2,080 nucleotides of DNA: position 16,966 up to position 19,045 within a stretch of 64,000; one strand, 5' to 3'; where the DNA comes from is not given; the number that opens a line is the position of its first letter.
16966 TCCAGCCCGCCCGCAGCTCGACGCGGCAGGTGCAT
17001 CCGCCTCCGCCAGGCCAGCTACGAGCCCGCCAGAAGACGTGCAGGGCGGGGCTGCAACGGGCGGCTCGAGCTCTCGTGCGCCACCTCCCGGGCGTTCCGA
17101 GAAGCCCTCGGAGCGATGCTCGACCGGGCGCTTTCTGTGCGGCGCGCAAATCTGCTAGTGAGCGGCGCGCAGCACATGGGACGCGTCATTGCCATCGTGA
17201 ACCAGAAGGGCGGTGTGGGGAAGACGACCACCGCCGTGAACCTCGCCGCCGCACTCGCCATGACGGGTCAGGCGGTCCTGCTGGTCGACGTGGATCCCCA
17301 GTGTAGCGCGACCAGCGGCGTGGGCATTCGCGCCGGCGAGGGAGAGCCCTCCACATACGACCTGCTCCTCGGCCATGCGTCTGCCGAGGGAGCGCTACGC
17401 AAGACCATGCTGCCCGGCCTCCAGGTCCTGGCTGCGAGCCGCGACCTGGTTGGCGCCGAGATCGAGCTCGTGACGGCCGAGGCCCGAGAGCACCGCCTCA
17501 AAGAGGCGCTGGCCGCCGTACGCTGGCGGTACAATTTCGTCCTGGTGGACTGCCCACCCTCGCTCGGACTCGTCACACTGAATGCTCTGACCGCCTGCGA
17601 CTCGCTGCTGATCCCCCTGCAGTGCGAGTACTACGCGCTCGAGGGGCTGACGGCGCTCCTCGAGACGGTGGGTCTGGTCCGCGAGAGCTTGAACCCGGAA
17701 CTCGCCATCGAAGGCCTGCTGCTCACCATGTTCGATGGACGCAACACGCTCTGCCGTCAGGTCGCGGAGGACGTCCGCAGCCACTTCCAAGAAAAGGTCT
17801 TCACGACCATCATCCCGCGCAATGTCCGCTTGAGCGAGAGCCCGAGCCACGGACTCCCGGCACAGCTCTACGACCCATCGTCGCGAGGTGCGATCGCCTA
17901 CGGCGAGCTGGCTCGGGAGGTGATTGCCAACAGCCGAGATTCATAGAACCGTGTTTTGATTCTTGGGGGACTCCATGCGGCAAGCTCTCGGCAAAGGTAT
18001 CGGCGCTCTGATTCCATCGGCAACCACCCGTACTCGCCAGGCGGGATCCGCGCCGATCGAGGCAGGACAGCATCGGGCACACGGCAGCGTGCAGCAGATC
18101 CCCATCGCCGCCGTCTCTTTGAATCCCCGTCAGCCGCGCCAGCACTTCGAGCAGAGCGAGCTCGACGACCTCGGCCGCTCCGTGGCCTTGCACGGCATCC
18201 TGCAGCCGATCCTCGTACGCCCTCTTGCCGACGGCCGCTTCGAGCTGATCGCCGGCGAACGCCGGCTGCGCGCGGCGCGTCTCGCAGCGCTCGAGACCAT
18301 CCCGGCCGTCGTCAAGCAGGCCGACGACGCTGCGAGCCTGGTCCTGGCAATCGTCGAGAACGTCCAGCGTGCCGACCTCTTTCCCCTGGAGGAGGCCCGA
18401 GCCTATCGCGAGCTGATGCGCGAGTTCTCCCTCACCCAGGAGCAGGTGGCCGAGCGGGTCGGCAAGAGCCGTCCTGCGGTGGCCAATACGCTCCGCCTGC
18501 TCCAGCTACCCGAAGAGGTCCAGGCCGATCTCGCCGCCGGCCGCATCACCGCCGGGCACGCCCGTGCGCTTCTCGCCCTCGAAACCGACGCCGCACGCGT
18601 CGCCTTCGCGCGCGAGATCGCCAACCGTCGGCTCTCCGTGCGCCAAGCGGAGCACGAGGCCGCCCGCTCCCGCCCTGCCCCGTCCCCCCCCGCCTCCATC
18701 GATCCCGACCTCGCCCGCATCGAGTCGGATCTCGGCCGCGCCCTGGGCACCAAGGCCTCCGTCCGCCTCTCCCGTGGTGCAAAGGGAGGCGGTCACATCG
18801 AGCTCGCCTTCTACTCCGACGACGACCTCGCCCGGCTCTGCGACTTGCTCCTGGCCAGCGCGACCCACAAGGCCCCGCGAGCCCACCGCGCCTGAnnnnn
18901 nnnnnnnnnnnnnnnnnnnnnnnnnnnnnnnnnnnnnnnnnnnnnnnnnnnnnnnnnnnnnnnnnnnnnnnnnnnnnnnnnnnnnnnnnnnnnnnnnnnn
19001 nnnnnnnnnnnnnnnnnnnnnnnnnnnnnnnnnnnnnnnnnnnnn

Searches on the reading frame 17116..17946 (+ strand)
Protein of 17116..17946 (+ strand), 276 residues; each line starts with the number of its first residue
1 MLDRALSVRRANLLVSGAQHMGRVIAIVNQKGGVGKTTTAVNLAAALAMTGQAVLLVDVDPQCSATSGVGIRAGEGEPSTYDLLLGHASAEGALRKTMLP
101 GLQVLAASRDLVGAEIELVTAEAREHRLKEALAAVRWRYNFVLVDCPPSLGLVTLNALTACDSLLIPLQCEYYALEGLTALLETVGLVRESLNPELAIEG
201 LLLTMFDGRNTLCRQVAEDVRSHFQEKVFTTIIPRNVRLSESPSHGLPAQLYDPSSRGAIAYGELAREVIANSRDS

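Call 3: search_protein_families(library=pfam, proteins=[window:17116-17946:+], max_evalue=0.01)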
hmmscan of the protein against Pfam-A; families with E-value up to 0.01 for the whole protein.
window:17116-17946:+ (276 aa): 10 families
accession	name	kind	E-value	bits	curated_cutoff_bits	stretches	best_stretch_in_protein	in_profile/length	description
PF13614.12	AAA_31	-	8.3e-61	205.4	27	1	23-198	2-177/177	AAA domain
PF01656.29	CbiA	-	1.1e-26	93.6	25.4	1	25-248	1-124/125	CobQ/CobB/MinD/ParA nucleotide binding domain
PF09140.17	MipZ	-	6.3e-13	49.1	20.7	1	24-180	2-141/262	ATPase MipZ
PF06564.18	CBP_BcsQ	-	1.6e-11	44.6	21.3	1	25-266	4-230/234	Cellulose biosynthesis protein BcsQ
PF10609.15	ParA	-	2.3e-11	44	27.1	1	22-158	3-131/246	NUBPL iron-transfer P-loop NTPase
PF00142.24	Fer4_NifH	-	6.9e-08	32.7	25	1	28-67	5-44/271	4Fe-4S iron sulfur cluster binding proteins, NifH/frxC family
PF02374.21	ArsA_ATPase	-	3.9e-06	26.7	24.3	1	27-63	5-41/305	Anion-transporting ATPase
PF13481.12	AAA_25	-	0.0028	17.7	27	1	10-61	21-70/195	AAA domain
PF07015.17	VirC1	-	0.0057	16.5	24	0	24-60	3-39/231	VirC1 protein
PF00448.28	SRP54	-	0.0085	16.2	22.7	0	32-60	10-38/196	SRP54-type protein, GTPase domain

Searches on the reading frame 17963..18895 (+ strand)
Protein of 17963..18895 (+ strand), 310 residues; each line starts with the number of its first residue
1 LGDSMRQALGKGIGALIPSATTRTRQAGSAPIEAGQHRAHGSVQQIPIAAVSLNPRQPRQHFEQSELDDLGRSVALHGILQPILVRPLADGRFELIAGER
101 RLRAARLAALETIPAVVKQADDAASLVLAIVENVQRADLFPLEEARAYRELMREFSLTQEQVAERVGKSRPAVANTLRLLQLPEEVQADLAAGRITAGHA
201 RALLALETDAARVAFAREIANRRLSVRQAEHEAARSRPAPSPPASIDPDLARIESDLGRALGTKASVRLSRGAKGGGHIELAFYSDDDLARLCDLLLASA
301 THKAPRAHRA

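Call 3: search_protein_families(library=pfam, proteins=[window:17963-18895:+], max_evalue=0.01)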
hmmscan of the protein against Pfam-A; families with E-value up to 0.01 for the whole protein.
window:17963-18895:+ (310 aa): 6 families
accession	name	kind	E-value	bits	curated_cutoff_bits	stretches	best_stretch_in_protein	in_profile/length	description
PF17762.8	HTH_ParB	-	4.5e-36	123.5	22.6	1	138-234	2-98/102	ParB HTH domain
PF02195.25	ParB_N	-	1.3e-31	108.9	26.3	1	42-135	2-95/95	ParB N-terminal domain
PF23552.2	ParB_C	-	2.7e-07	30.4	23.8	1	247-296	2-49/50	ParB dimerisation domain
PF01381.28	HTH_3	-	0.0018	18.7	23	1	149-174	2-27/55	Helix-turn-helix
PF10279.14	Latarcin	-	0.0024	18.5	25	1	62-155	9-52/64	Latarcin precursor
PF01978.25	TrmB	-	0.0025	18.1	25.6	1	143-181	9-47/68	Sugar-specific transcriptional regulator TrmB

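Call 4: search_protein_families(library=ncbifam, proteins=[window:17963-18895:+], max_evalue=0.01)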
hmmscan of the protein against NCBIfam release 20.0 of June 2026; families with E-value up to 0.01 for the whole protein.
window:17963-18895:+ (310 aa): 6 families
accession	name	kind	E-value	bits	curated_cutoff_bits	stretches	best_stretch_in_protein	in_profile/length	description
TIGR04285.1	nucleoid_noc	exception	3.1e-67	226.6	315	1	43-237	2-195/255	nucleoid occlusion protein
TIGR00180.1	parB_part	domain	1.1e-55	188.3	58.45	1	42-219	4-185/186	ParB/RepB/Spo0J family partition protein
TIGR03734.1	PRTRC_parB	hypoth_equivalog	1.7e-32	112.7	278.6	1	56-228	6-181/555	PRTRC system ParB family protein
TIGR03454.1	partition_RepB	equivalog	5.2e-13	49.1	201.5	1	43-186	64-208/325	plasmid partitioning protein RepB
NF010406.0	PRK13832.1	subfamily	1.7e-10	40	640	1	51-180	12-142/578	plasmid partitioning protein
NF010440.0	PRK13866.1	equivalog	7.9e-09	35.1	522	1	66-145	89-169/336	plasmid partitioning protein RepB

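Call 37: find_homologous_proteins(query=window:17963-18895:+, max_evalue=1e-10)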
Query window:17963-18895:+ (310 aa): 7999 proteins with E <= 1e-10 among 8000 candidates; the best 120 are listed.
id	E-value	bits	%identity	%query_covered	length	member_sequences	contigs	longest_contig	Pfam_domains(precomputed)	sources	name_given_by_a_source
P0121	3.3e-184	629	100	99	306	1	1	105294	PF17762.9,PF23552.3,PF02195.27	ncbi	-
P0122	1.3e-115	404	67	99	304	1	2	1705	PF17762.9,PF23552.3,PF02195.27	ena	-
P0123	2.8e-106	374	64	91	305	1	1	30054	PF17762.9,PF23552.3,PF02195.27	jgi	jgi:ParB family transcriptional regulator, chromosome partitioning protein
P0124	6.0e-103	363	64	92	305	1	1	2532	PF17762.9,PF23552.3,PF02195.27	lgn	-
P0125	2.6e-102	361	64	96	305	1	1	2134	PF17762.9,PF23552.3,PF02195.27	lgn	-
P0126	7.2e-102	359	63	95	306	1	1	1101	PF17762.9,PF23552.3,PF02195.27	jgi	jgi:ParB family transcriptional regulator, chromosome partitioning protein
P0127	2.8e-101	357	62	95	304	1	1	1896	PF17762.9,PF23552.3,PF02195.27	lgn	-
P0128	1.5e-100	355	63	95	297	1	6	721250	PF17762.9,PF23552.3,PF02195.27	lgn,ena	-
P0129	5.0e-100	353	60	97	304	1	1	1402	PF17762.9,PF23552.3,PF02195.27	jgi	jgi:ParB family chromosome partitioning protein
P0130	1.8e-99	351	59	98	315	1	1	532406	PF17762.9,PF23552.3,PF02195.27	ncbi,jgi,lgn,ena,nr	ncbi:MAG TPA: ParB/RepB/Spo0J family partition protein [Candidatus Binatia bacterium]|nr:ParB/RepB/S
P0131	3.2e-99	350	61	98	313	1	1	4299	PF17762.9,PF23552.3,PF02195.27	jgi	jgi:ParB family chromosome partitioning protein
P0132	1.6e-98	348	60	99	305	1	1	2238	PF17762.9,PF23552.3,PF02195.27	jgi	jgi:ParB family chromosome partitioning protein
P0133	2.0e-98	348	62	95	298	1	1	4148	PF17762.9,PF23552.3,PF02195.27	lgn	-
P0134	1.4e-97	345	61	94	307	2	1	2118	PF17762.9,PF23552.3,PF02195.27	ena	-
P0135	1.7e-97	345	62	95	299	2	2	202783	PF17762.9,PF23552.3,PF02195.27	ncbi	-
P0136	2.2e-96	341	62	95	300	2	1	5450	PF17762.9,PF23552.3,PF02195.27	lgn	-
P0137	2.5e-96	341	61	94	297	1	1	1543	PF17762.9,PF23552.3,PF02195.27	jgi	jgi:ParB family transcriptional regulator, chromosome partitioning protein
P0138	8.2e-96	339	61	99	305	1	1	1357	PF17762.9,PF23552.3,PF02195.27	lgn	-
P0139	8.2e-96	339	61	95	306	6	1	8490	PF17762.9,PF23552.3,PF02195.27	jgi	-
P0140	1.1e-95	339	60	95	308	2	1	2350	PF17762.9,PF23552.3,PF02195.27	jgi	jgi:ParB family transcriptional regulator, chromosome partitioning protein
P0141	1.8e-95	338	60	95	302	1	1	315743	PF17762.9,PF23552.3,PF02195.27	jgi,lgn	-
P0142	2.2e-95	338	59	95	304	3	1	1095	PF17762.9,PF23552.3,PF02195.27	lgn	-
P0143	2.6e-95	338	60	98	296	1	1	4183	PF17762.9,PF23552.3,PF02195.27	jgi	jgi:ParB family transcriptional regulator, chromosome partitioning protein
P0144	2.6e-95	338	61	93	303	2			PF01978.26,PF17762.9,PF23552.3,PF02195.27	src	-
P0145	3.4e-95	337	62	94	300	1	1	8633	PF17762.9,PF23552.3,PF02195.27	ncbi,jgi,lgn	-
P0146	3.6e-95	337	60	95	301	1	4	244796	PF17762.9,PF23552.3,PF02195.27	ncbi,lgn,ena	-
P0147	4.8e-95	337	62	93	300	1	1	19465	PF17762.9,PF23552.3,PF02195.27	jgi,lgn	jgi:ParB family chromosome partitioning protein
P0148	5.0e-95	337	62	93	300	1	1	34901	PF17762.9,PF23552.3,PF02195.27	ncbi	ncbi:MAG: ParB/RepB/Spo0J family partition protein [Thermodesulfobacteriota bacterium]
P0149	7.4e-95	336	59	98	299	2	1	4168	PF17762.9,PF23552.3,PF02195.27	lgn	-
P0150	7.4e-95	336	61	96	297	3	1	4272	PF17762.9,PF23552.3,PF02195.27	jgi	jgi:ParB family transcriptional regulator, chromosome partitioning protein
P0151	7.7e-95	336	58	99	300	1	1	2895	PF17762.9,PF23552.3,PF02195.27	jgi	jgi:ParB family transcriptional regulator, chromosome partitioning protein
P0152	9.6e-95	336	61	94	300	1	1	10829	PF17762.9,PF23552.3,PF02195.27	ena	-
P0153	1.4e-94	335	61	95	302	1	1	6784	PF17762.9,PF23552.3,PF02195.27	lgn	-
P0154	2.2e-94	335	60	95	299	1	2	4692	PF17762.9,PF23552.3,PF02195.27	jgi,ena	-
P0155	2.7e-94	334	59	94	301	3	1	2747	PF17762.9,PF23552.3,PF02195.27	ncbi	-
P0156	2.7e-94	334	59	95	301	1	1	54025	PF17762.9,PF23552.3,PF02195.27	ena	-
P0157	4.6e-94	334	60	95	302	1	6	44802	PF17762.9,PF23552.3,PF02195.27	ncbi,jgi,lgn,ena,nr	ncbi:MAG: ParB/RepB/Spo0J family partition protein [Deltaproteobacteria bacterium]|nr:ParB/RepB/Spo0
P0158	1.4e-93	332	60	94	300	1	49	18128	PF17762.9,PF23552.3,PF02195.27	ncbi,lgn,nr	ncbi:ParB/RepB/Spo0J family partition protein [bacterium]|nr:ParB/RepB/Spo0J family partition protei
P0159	3.7e-93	331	59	95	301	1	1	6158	PF17762.9,PF23552.3,PF02195.27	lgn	-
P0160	3.9e-93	330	59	95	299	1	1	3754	PF17762.9,PF23552.3,PF02195.27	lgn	-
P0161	5.3e-93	330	59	96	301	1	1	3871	PF17762.9,PF23552.3,PF02195.27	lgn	-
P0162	5.4e-93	330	59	95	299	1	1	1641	PF17762.9,PF23552.3,PF02195.27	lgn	-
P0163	1.3e-92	329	60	95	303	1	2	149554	PF17762.9,PF23552.3,PF02195.27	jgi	jgi:ParB family chromosome partitioning protein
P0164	1.6e-92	328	58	95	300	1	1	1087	PF17762.9,PF23552.3,PF02195.27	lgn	-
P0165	2.2e-92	328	57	97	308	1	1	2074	PF17762.9,PF23552.3,PF02195.27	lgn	-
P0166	2.2e-92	328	60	95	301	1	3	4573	PF17762.9,PF23552.3,PF02195.27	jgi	jgi:ParB family chromosome partitioning protein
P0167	2.2e-92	328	59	95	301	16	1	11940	PF17762.9,PF23552.3,PF02195.27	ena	-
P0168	2.5e-92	328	61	95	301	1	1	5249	PF17762.9,PF23552.3,PF02195.27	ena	-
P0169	3.4e-92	327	58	99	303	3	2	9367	PF01978.26,PF17762.9,PF23552.3,PF02195.27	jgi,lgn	jgi:ParB family chromosome partitioning protein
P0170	3.7e-92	327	60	95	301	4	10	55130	PF17762.9,PF23552.3,PF02195.27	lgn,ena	-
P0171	4.0e-92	327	61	95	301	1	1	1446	PF17762.9,PF23552.3,PF02195.27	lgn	-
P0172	5.3e-92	327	59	95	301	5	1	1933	PF17762.9,PF23552.3,PF02195.27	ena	-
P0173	6.2e-92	327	60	95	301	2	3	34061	PF01978.26,PF17762.9,PF23552.3,PF02195.27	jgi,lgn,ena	-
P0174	6.3e-92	326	59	95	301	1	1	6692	PF17762.9,PF23552.3,PF02195.27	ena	-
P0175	6.4e-92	326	60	95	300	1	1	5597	PF17762.9,PF23552.3,PF02195.27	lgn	-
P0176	6.6e-92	326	60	95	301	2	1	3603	PF17762.9,PF23552.3,PF02195.27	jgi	jgi:ParB family transcriptional regulator, chromosome partitioning protein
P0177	9.0e-92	326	61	93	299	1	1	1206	PF17762.9,PF23552.3,PF02195.27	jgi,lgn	jgi:ParB family chromosome partitioning protein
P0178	9.3e-92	326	56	98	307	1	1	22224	PF17762.9,PF23552.3,PF02195.27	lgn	-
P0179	1.0e-91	326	60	95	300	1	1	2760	PF17762.9,PF23552.3,PF02195.27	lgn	-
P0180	1.1e-91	326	59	95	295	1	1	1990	PF17762.9,PF23552.3,PF02195.27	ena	-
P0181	1.1e-91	326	59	95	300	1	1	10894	PF17762.9,PF23552.3,PF02195.27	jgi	jgi:ParB family transcriptional regulator, chromosome partitioning protein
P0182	1.4e-91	325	60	93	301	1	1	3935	PF17762.9,PF23552.3,PF02195.27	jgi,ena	-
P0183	1.6e-91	325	58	95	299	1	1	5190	PF17762.9,PF23552.3,PF02195.27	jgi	jgi:ParB family chromosome partitioning protein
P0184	2.8e-91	324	59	94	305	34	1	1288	PF17762.9,PF23552.3,PF02195.27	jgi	-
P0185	3.3e-91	324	60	95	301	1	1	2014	PF17762.9,PF23552.3,PF02195.27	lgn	-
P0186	5.4e-91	323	58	95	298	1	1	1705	PF17762.9,PF23552.3,PF02195.27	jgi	jgi:ParB family chromosome partitioning protein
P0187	5.8e-91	323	58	95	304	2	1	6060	PF17762.9,PF23552.3,PF02195.27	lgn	-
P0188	6.9e-91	323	56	98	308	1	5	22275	PF17762.9,PF23552.3,PF02195.27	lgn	-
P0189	1.1e-90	322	58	95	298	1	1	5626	PF17762.9,PF23552.3,PF02195.27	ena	-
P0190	1.5e-90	322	60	95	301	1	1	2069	PF17762.9,PF23552.3,PF02195.27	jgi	jgi:ParB family transcriptional regulator, chromosome partitioning protein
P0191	1.7e-90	322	59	97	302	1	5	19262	PF17762.9,PF23552.3,PF02195.27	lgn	-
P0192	3.1e-90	321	58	95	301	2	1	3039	PF17762.9,PF23552.3,PF02195.27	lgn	-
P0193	3.4e-90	321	59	97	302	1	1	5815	PF17762.9,PF23552.3,PF02195.27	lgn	-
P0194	4.9e-90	320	60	95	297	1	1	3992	PF17762.9,PF23552.3,PF02195.27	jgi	jgi:ParB family chromosome partitioning protein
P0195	5.9e-90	320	57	95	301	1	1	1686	PF17762.9,PF23552.3,PF02195.27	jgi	jgi:ParB family chromosome partitioning protein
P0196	6.9e-90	320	58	96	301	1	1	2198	PF17762.9,PF23552.3,PF02195.27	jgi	jgi:ParB family transcriptional regulator, chromosome partitioning protein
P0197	7.7e-90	320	60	93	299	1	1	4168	PF17762.9,PF23552.3,PF02195.27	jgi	jgi:ParB family chromosome partitioning protein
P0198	1.3e-89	319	55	98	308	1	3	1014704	PF17762.9,PF23552.3,PF02195.27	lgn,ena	-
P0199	1.8e-89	318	57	95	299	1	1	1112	PF17762.9,PF23552.3,PF02195.27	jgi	jgi:ParB family chromosome partitioning protein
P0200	2.4e-89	318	57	95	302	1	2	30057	PF17762.9,PF23552.3,PF02195.27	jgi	jgi:ParB family chromosome partitioning protein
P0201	2.4e-89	318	59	95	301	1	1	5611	PF17762.9,PF23552.3,PF02195.27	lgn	-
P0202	3.0e-89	318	57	95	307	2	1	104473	PF17762.9,PF23552.3,PF02195.27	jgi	-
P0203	6.4e-89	317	59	94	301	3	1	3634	PF17762.9,PF23552.3,PF02195.27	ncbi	ncbi:MAG: ParB/RepB/Spo0J family partition protein [Alphaproteobacteria bacterium]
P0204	7.3e-89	316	55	98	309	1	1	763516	PF17762.9,PF23552.3,PF02195.27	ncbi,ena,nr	ncbi:MAG: ParB/RepB/Spo0J family partition protein [Candidatus Binatia bacterium]|nr:ParB/RepB/Spo0J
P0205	8.9e-89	316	56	97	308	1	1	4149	PF17762.9,PF23552.3,PF02195.27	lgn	-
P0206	2.3e-88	315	56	95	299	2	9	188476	PF17762.9,PF23552.3,PF02195.27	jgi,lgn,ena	-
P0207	4.3e-88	314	57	95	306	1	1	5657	PF17762.9,PF23552.3,PF02195.27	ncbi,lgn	-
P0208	5.8e-88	313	61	82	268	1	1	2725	PF17762.9,PF23552.3,PF02195.27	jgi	jgi:ParB family chromosome partitioning protein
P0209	6.7e-88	313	55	98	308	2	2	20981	PF17762.9,PF23552.3,PF02195.27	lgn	-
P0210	7.1e-88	313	55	98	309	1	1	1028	PF17762.9,PF23552.3,PF02195.27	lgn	-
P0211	1.1e-87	313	57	96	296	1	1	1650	PF17762.9,PF23552.3,PF02195.27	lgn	-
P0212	2.1e-87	312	56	97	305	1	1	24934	PF17762.9,PF23552.3,PF02195.27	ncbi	-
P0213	4.1e-87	311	57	94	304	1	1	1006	PF17762.9,PF23552.3,PF02195.27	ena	-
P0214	2.1e-86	308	54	95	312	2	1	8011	PF17762.9,PF23552.3,PF02195.27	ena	-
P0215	3.1e-86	308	63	83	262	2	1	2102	PF17762.9,PF23552.3,PF02195.27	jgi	jgi:ParB family chromosome partitioning protein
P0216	3.7e-86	308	58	94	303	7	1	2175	PF17762.9,PF23552.3,PF02195.27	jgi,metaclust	metaclust:\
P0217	1.9e-85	305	56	98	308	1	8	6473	PF17762.9,PF23552.3,PF02195.27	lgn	-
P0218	1.8e-84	302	55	94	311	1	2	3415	PF17762.9,PF23552.3,PF02195.27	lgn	-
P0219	3.9e-84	301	53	98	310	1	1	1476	PF17762.9,PF23552.3,PF02195.27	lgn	-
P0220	6.5e-84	300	59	86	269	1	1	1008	PF23433.2,PF17762.9,PF23552.3,PF02195.27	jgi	jgi:ParB family chromosome partitioning protein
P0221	2.5e-83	298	56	95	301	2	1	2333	PF17762.9,PF23552.3,PF02195.27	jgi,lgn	jgi:ParB family chromosome partitioning protein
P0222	3.9e-83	298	52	91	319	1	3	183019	PF17762.9,PF23552.3,PF02195.27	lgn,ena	-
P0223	4.6e-83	297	53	95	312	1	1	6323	PF17762.9,PF23552.3,PF02195.27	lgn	-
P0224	6.7e-83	297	61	82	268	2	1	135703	PF17762.9,PF23552.3,PF02195.27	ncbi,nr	ncbi:ParB/RepB/Spo0J family partition protein [Candidatus Binatia bacterium]|nr:ParB/RepB/Spo0J fami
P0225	7.1e-83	297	54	97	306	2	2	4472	PF17762.9,PF23552.3,PF02195.27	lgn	-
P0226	2.1e-82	295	53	95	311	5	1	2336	PF17762.9,PF23552.3,PF02195.27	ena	-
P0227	3.7e-82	294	52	91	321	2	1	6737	PF17762.9,PF23552.3,PF02195.27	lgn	-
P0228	4.5e-82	294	52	97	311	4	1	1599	PF17762.9,PF23552.3,PF02195.27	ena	-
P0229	1.6e-81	292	53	97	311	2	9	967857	PF17762.9,PF23552.3,PF02195.27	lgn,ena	-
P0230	2.8e-81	292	54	94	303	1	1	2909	PF17762.9,PF23552.3,PF02195.27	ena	-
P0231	1.0e-80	290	51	97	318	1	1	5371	PF17762.9,PF23552.3,PF02195.27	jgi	jgi:ParB family chromosome partitioning protein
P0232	2.9e-80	288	53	98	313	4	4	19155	PF17762.9,PF23552.3,PF02195.27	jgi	jgi:ParB family chromosome partitioning protein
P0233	3.9e-80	288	52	97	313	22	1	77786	PF17762.9,PF23552.3,PF02195.27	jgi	-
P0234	2.3e-79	285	52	97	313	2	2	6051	PF17762.9,PF23552.3,PF02195.27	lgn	-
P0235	1.1e-72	263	51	94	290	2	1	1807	PF17762.9,PF23552.3,PF02195.27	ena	-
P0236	1.1e-72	263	64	69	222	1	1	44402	PF17762.9,PF23552.3,PF02195.27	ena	-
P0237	1.4e-72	263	52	95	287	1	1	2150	PF17762.9,PF23552.3,PF02195.27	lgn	-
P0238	2.8e-72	262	50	97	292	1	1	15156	PF17762.9,PF23552.3,PF02195.27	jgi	jgi:ParB family chromosome partitioning protein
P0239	5.4e-72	261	52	95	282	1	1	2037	PF17762.9,PF23552.3,PF02195.27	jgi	jgi:ParB family chromosome partitioning protein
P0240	5.7e-71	258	52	94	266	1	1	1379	PF17762.9,PF23552.3,PF02195.27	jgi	-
